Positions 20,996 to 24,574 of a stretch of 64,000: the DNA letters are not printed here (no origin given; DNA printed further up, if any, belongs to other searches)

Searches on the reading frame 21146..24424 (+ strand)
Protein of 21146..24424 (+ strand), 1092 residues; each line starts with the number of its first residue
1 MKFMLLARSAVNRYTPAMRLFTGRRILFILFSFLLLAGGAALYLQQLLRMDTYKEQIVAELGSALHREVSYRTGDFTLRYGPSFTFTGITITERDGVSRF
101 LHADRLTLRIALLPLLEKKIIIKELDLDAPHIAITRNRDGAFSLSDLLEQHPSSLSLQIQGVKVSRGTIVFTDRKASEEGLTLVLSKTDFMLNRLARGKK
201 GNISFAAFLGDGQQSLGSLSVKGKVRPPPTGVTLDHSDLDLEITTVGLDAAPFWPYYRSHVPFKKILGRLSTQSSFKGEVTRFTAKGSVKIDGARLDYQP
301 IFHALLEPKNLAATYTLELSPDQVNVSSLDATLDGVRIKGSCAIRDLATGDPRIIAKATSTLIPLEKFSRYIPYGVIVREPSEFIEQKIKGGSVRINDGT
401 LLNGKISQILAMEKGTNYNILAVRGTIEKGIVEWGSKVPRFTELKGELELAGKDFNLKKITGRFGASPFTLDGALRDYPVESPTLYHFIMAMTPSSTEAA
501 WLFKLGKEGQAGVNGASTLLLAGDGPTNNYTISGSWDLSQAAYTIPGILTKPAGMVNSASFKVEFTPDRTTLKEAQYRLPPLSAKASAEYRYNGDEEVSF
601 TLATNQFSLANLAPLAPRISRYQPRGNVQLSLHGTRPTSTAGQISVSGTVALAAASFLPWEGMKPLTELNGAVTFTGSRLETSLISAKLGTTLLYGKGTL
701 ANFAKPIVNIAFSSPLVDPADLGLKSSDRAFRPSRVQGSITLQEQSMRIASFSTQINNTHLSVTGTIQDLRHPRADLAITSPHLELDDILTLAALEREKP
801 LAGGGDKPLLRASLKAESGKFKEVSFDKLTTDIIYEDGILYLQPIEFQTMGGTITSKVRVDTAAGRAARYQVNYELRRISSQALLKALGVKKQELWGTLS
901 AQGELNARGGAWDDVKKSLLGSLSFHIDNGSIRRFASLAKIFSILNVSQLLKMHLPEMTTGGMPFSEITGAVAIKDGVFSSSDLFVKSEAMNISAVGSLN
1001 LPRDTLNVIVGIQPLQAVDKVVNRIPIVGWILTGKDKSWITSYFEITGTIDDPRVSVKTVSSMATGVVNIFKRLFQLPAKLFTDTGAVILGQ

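Call 15: search_protein_families(library=pfam, proteins=[window:21146-24424:+], max_evalue=0.00001)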
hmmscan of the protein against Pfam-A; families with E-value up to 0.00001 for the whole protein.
window:21146-24424:+ (1092 aa): 3 families
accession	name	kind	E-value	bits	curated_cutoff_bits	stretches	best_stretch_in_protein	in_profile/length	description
PF13116.12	YhdP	-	1.6e-44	152.6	46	3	746-1055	910-1224/1224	YhdP protein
PF05170.20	AsmA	-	3.5e-27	95.9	29.8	2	23-175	4-175/607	AsmA family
PF05359.17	DUF748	-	3.9e-25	88.6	50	1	24-339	15-313/1037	Domain of Unknown Function (DUF748)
